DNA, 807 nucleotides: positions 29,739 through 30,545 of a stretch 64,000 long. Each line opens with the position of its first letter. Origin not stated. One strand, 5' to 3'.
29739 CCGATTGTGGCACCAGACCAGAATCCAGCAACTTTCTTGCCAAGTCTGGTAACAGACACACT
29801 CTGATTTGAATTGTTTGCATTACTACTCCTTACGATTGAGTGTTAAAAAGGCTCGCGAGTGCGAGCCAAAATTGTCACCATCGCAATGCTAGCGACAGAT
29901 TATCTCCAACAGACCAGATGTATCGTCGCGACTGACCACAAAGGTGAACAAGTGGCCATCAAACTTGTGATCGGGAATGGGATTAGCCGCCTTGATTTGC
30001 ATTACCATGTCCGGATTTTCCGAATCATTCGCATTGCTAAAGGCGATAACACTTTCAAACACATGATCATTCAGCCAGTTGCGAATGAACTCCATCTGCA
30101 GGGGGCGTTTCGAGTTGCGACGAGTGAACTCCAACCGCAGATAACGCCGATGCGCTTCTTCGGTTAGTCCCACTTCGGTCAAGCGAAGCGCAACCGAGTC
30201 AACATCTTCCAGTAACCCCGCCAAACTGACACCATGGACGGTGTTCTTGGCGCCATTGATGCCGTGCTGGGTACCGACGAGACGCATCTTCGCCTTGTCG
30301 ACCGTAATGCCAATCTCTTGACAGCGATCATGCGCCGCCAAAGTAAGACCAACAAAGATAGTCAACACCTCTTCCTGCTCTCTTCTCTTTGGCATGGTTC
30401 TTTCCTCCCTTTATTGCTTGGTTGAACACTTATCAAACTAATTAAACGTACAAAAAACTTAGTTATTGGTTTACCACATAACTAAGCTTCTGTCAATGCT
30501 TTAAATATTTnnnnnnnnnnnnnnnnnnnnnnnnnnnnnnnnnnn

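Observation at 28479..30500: Island C: three-gene operon with attenuator, internal consensus promoter and a 9-bp operator-like inverted repeat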

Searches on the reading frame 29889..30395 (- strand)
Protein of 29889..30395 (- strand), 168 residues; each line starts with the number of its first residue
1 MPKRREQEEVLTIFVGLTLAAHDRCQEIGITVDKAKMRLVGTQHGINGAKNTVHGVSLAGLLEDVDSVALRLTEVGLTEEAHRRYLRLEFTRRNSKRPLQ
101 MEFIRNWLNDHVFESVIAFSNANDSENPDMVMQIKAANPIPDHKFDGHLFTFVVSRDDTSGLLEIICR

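Call 4: search_protein_families(library=pfam, proteins=[window:29889-30395:-], max_evalue=1)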
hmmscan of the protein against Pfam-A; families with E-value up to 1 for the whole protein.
window:29889-30395:- (168 aa): 0 families

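Call 5: search_protein_families(library=phrogs, proteins=[window:29889-30395:-], max_evalue=1)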
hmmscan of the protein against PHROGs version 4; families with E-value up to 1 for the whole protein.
window:29889-30395:- (168 aa): 1 family
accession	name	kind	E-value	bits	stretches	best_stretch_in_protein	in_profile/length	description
phrog_3443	-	unknown function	0.014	16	1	43-109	37-100/115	-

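Call 6: search_protein_families(library=padloc, proteins=[window:29889-30395:-], max_evalue=1)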
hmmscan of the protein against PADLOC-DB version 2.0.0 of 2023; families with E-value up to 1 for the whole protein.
window:29889-30395:- (168 aa): 0 families

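Call 7: search_protein_families(library=ncbifam, proteins=[window:29889-30395:-], max_evalue=1)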
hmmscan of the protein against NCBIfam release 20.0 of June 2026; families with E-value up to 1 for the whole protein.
window:29889-30395:- (168 aa): 0 families

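Call 9: list_cluster_members(proteins=[window:29889-30395:-, window:29335-29820:-, window:28551-29135:-, window:26370-26930:-, window:27083-28462:+, window:30511-31407:-])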
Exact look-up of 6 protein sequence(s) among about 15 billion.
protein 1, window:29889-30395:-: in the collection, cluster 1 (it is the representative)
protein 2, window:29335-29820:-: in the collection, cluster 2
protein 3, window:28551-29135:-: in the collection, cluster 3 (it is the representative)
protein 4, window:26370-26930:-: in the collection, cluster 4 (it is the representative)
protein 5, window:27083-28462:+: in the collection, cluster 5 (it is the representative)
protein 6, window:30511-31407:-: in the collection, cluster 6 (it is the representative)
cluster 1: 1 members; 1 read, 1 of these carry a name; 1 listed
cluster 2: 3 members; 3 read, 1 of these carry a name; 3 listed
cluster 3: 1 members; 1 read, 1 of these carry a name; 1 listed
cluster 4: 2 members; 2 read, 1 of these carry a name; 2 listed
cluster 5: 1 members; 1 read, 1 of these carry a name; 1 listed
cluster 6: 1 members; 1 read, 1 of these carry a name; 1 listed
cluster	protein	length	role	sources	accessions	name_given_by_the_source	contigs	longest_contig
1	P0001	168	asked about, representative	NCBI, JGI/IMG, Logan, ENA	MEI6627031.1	MAG: hypothetical protein WCL61_00335 [bacterium]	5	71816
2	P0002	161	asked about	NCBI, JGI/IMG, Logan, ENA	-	-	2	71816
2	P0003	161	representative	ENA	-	-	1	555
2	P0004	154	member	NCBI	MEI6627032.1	MAG: hypothetical protein WCL61_00340 [bacterium]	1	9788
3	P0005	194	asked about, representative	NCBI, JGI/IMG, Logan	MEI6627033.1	MAG: hypothetical protein WCL61_00345 [bacterium]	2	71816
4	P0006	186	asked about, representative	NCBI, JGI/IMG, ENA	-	-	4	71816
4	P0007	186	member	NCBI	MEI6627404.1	MAG: hypothetical protein WCL61_02310 [bacterium]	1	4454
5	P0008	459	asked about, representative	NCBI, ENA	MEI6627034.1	MAG: tRNA pseudouridine(13) synthase TruD [bacterium]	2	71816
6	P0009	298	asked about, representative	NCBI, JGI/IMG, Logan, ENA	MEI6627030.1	MAG: thiamine pyrophosphate-dependent enzyme [bacterium]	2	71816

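Call 15: find_encoding_contigs(protein=P0001, flank=6000, max_places=10)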
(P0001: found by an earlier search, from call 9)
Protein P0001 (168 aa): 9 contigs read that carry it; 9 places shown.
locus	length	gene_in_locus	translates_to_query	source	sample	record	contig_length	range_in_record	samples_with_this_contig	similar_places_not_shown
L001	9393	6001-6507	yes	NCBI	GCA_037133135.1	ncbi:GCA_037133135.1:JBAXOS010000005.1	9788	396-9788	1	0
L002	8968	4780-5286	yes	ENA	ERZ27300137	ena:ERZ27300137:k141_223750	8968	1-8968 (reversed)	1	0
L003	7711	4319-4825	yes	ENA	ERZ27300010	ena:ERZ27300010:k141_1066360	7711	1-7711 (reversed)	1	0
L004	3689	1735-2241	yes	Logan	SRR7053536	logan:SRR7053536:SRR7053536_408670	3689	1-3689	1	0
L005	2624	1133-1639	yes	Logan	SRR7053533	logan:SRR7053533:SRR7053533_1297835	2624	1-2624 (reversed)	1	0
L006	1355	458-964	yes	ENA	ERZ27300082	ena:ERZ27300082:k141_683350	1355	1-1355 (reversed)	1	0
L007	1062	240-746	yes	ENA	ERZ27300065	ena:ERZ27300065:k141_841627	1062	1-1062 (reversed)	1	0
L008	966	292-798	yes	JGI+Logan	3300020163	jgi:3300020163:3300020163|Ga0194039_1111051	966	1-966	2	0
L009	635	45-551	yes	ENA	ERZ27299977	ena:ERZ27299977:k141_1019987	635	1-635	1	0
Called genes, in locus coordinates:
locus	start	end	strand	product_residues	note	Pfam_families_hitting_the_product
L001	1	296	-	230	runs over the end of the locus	PF00496:SBP_bac_5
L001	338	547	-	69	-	PF03840:SecG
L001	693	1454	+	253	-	PF13462:Thioredoxin_4, PF01323:DSBA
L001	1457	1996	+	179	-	PF01558:POR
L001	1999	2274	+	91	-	PF00037:Fer4 (weak), PF12797:Fer4_2 (weak), PF12837:Fer4_6, PF13237:Fer4_10 (weak), PF14697:Fer4_21, PF13183:Fer4_8 (weak), PF12838:Fer4_7, PF00037:Fer4, +7 more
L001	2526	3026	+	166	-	PF00160:Pro_isomerase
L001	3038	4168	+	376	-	PF01855:POR_N, PF17147:PFOR_II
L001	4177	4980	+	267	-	PF00483:NTP_transferase, PF12804:NTP_transf_3 (weak)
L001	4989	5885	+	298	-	PF02775:TPP_enzyme_C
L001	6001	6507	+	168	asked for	-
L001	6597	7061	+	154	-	-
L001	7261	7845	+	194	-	-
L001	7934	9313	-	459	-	PF01142:TruD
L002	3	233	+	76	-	?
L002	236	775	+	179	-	PF01558:POR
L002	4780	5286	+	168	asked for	-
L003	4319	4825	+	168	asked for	-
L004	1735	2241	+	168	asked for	-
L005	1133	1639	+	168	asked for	-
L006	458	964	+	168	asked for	-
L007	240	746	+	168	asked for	-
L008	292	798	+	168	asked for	-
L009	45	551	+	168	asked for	-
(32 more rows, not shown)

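Call 16: find_homologous_proteins(query=P0001, max_evalue=0.01)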
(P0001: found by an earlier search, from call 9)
Query P0001 (168 aa): 1 proteins with E <= 0.01 among 55 candidates.
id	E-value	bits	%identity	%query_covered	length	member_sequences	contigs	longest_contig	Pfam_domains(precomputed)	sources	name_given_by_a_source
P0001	2.6e-106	370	100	100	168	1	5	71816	-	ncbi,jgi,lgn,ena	ncbi:MAG: hypothetical protein WCL61_00335 [bacterium]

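Call 17: find_homologous_proteins(query=P0002, max_evalue=0.01)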
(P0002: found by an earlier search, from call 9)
Query P0002 (161 aa): 1 proteins with E <= 0.01 among 43 candidates.
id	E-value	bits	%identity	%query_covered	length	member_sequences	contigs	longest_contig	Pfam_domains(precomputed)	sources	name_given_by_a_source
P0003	4.5e-101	353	99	100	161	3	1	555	-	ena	-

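Call 18: find_homologous_proteins(query=P0005, max_evalue=0.01)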
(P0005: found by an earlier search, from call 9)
Query P0005 (194 aa): 2 proteins with E <= 0.01 among 148 candidates.
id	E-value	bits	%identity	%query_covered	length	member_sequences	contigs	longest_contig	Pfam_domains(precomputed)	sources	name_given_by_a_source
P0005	7.3e-124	428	100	100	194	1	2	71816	-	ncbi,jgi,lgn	ncbi:MAG: hypothetical protein WCL61_00345 [bacterium]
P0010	2.0e-35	140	41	99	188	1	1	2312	-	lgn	-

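Call 19: find_encoding_contigs(protein=P0010, flank=6000)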
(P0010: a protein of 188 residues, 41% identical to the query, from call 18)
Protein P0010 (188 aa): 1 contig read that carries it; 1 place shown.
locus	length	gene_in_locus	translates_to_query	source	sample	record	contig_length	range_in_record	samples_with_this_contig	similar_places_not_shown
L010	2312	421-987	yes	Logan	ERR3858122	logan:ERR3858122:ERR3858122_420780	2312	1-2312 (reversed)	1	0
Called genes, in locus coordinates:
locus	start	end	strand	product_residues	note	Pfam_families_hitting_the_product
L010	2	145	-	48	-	?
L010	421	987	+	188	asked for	-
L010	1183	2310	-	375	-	?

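Call 28: find_related_loci(query=A2, collection=genome_contigs, flank=8000)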
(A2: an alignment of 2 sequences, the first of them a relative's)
Query A2 (194 aa) in genome_contigs; peptide patterns used: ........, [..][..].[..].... (x = any residue, [..] = any of these).
80 stretches matched a pattern, but none encodes a relative of the query by tblastn (E <= 1e-3).

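Call 29: find_related_loci(query=A2, collection=metagenome_contigs, flank=8000)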
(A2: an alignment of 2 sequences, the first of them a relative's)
Query A2 (194 aa) in metagenome_contigs; peptide patterns used: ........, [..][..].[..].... (x = any residue, [..] = any of these).
99 stretches matched a pattern, but none encodes a relative of the query by tblastn (E <= 1e-3).

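Call 35: find_related_loci(query=A2, collection=viral_contigs, flank=8000)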
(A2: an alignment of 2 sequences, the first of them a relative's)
Query A2 (194 aa) in viral_contigs; peptide patterns used: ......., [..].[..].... (x = any residue, [..] = any of these).
34 stretches matched a pattern, but none encodes a relative of the query by tblastn (E <= 1e-3).

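Call 42: search_protein_representatives(alignment_id=A2)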
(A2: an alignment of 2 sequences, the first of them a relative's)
Query: 2 sequences, 199 profile positions. Proteins with E-value up to 0.001 (for the whole library): 132; up to 1e-10: 64; up to 1e-30: 17. The best 132 are listed.
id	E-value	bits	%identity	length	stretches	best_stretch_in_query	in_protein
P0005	2.1e-111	386.6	-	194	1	4-197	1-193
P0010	1.2e-103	361.2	-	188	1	1-199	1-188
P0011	1.6e-42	161.7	-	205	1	5-198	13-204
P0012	6.2e-42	159.8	-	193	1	7-199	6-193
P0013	6.9e-42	159.6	-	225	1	5-186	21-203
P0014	3.3e-41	157.4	-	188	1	8-175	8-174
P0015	3.9e-41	157.2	-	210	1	8-170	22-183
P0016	9.3e-41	156.0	-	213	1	5-198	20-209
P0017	1.9e-39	151.7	-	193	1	8-196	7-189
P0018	2.3e-38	148.1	-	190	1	6-186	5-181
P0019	4.6e-37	143.9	-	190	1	6-180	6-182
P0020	9.8e-37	142.8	-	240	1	9-174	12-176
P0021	1.1e-34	136.1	-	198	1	7-170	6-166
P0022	1.2e-32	129.5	-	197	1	8-196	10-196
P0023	3.7e-32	127.9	-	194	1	6-180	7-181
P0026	2.1e-29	118.9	-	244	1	7-169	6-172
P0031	9.4e-27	110.2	-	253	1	8-197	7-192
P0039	2.0e-19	86.3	-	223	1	8-179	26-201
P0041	2.9e-19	85.8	-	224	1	5-175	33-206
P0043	8.4e-19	84.3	-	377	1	43-167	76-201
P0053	1.3e-16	77.1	-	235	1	7-184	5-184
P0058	2.5e-15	72.9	-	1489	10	128-177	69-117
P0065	1.5e-12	63.9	-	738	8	65-119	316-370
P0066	2.3e-12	63.3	-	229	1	7-185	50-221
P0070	1.7e-11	60.4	-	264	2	11-125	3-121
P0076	4.3e-10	55.9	-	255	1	1-116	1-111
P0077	7.0e-10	55.2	-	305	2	8-125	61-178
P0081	3.2e-09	53.0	-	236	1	9-168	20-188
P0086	2.8e-08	50.0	-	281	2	7-124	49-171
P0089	6.5e-08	48.8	-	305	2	6-124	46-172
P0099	8.4e-07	45.1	-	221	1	6-170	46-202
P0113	8.8e-06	41.8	-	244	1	7-173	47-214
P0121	5.3e-05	39.2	-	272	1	16-115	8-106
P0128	2.1e-04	37.3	-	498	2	9-185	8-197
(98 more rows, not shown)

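Call 45: find_encoding_contigs(protein=P0011, flank=8000, max_places=4)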
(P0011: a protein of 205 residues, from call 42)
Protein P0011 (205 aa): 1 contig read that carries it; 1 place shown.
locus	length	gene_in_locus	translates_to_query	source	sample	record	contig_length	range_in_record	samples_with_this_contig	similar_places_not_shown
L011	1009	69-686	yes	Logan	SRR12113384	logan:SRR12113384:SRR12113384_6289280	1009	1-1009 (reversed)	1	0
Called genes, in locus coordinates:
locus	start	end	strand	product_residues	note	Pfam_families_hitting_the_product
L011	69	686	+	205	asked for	-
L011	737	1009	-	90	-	?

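Call 46: list_cluster_members(proteins=[P0012, P0013, P0014, P0015, P0016, P0017, P0018, P0019, P0020, P0021])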
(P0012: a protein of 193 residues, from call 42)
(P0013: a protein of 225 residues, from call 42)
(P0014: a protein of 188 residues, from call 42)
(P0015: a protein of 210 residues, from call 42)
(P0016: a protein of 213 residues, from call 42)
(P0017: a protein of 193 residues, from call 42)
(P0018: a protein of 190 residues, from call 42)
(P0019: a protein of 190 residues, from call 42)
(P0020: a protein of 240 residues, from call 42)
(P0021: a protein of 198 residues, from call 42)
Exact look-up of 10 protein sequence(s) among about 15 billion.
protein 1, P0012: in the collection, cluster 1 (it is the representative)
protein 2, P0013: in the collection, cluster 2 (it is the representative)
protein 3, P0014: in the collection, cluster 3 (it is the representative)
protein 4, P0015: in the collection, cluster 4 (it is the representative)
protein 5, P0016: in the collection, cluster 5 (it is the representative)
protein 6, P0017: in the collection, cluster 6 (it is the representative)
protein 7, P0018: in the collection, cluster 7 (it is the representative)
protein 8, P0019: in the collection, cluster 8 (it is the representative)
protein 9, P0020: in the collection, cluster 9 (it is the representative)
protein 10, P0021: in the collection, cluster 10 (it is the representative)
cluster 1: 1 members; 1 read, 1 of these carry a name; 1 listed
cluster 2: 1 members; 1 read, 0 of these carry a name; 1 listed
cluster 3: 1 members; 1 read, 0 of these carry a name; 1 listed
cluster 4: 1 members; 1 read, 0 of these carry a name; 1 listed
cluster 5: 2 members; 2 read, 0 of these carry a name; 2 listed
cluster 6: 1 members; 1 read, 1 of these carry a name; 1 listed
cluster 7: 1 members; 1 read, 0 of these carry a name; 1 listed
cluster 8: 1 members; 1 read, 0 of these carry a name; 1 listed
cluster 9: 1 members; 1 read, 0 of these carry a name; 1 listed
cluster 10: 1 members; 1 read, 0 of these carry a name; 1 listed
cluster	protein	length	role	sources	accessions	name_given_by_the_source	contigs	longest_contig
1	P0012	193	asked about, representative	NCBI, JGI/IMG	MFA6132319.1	MAG: hypothetical protein WC702_04670 [Patescibacteria group bacterium] | hypothetical protein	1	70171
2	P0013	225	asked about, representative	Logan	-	-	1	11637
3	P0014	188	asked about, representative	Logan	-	-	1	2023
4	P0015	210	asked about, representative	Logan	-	-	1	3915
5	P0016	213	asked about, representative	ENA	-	-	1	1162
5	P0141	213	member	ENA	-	-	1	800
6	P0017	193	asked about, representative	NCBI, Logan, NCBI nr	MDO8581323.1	MAG: hypothetical protein Q7S16_00405 [bacterium] | hypothetical protein [bacterium]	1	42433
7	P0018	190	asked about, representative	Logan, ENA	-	-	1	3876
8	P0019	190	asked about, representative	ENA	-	-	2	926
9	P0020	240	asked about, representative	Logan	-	-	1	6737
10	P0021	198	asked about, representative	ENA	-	-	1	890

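Call 49: find_encoding_contigs(protein=P0012, flank=8000, max_places=3)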
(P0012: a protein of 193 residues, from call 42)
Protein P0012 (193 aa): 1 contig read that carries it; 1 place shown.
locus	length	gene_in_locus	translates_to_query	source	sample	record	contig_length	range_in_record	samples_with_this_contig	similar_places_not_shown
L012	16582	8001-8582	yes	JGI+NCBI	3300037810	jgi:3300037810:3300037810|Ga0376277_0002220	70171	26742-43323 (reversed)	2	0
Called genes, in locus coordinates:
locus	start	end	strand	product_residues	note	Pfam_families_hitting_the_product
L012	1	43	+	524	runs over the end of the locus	-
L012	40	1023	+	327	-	PF02449:Glyco_hydro_42 (faint)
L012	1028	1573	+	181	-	PF00891:Methyltransf_2 (weak)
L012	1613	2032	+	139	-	PF13366:PDDEXK_3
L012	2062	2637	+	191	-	PF13482:RNase_H_2, PF10108:DNA_pol_B_exo2 (faint)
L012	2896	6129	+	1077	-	PF03477:ATP-cone, PF08471:Ribonuc_red_2_N, PF02867:Ribonuc_red_lgC, PF12637:TSCPD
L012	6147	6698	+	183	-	PF02572:CobA_CobO_BtuR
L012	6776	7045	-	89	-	-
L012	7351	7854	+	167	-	PF02353:CMAS (weak)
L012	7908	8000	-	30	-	-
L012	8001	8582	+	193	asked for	-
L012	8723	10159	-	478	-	PF01142:TruD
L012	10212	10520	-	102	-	-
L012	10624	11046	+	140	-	PF04480:DUF559, PF18741:MTES_1575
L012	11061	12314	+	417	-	PF05496:RuvB_N, PF07724:AAA_2 (faint), PF13173:AAA_14 (weak), PF00004:AAA, PF07728:AAA_5, PF16193:AAA_assoc_2, PF12002:MgsA_C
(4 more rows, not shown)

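Call 50: find_encoding_contigs(protein=P0017, flank=8000, max_places=3)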
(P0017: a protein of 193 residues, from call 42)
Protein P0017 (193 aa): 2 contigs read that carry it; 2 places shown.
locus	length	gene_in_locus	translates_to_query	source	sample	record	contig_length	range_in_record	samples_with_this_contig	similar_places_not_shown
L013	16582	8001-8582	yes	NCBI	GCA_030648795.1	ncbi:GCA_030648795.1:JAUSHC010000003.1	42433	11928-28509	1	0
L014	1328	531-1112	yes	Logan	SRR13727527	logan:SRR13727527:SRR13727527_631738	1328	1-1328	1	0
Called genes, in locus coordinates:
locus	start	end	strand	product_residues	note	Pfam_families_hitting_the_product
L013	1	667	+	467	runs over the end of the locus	PF19295:SufBD_N, PF01458:SUFBD_core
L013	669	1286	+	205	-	PF01458:SUFBD_core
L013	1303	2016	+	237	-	PF03239:FTR1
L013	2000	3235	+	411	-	PF00266:Aminotran_5, PF01212:Beta_elim_lyase (weak), PF01053:Cys_Met_Meta_PP (weak)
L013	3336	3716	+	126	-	PF01592:NifU_N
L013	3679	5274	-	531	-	PF01743:PolyA_pol, PF01966:HD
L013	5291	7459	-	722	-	-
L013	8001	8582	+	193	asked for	-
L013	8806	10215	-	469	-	PF01142:TruD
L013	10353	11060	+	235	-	PF01628:HrcA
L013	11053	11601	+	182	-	PF01025:GrpE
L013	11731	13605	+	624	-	PF00012:HSP70, PF06723:MreB_Mbl, PF00012:HSP70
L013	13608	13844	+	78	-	-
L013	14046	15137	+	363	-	PF00226:DnaJ, PF01556:DnaJ_C, PF00684:DnaJ_CXXCXGXG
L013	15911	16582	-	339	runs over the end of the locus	PF01207:Dus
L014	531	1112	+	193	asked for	-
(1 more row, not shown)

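Call 51: find_encoding_contigs(protein=P0013, flank=8000, max_places=3)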
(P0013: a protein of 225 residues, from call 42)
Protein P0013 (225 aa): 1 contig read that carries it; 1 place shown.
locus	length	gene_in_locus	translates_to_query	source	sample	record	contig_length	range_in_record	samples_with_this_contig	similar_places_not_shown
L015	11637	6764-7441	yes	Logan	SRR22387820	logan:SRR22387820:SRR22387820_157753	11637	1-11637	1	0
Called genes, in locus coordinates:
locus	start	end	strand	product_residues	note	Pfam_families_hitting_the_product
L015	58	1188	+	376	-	-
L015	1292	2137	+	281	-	PF00528:BPD_transp_1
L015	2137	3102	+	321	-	PF00005:ABC_tran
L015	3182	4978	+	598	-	PF00004:AAA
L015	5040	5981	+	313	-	PF10014:2OG-Fe_Oxy_2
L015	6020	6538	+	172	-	PF02390:Methyltransf_4 (weak)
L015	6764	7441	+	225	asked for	-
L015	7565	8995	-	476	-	PF01142:TruD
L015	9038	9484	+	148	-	PF13785:DUF4178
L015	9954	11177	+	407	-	-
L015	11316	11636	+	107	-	?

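Call 53: predict_structure(alignment_id=A2)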
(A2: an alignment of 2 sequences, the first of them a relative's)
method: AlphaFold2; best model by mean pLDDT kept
length: 194 residues; sequences in the alignment: 2
mean_pLDDT: 53.5   pTM: 0.57
mean pLDDT of the five models: 53.5, 48.6, 44.5, 36.3, 33.9
residues with pLDDT >= 90: 0; 70-90: 54; 50-70: 44; < 50: 96
segments of 3 or more residues with pLDDT < 50: 26-30, 44-83, 144-194
pLDDT, mean of each block of 10 residues (from residue 1): 64 74 53 54 48 43 42 33 60 72 71 72 76 74 50 41 30 32 37 31
secondary structure, 60 per line:
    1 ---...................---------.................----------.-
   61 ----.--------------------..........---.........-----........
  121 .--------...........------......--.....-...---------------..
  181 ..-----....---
elements in order: E4-12 H13-22 H32-48 H86-95 E99-107 E113-121 H130-140 E147-152 E155-159 E179-182 E188-191

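Call 55: search_solved_structures(query=A3, max_evalue=10)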
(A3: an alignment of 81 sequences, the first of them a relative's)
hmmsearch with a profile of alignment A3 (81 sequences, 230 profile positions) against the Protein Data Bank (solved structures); distinct sequences matched with E-value up to 10: 1.
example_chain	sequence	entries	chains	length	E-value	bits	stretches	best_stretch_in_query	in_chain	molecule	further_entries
5czj_A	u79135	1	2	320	0.24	14.1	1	27-62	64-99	Dihydrodipicolinate synthase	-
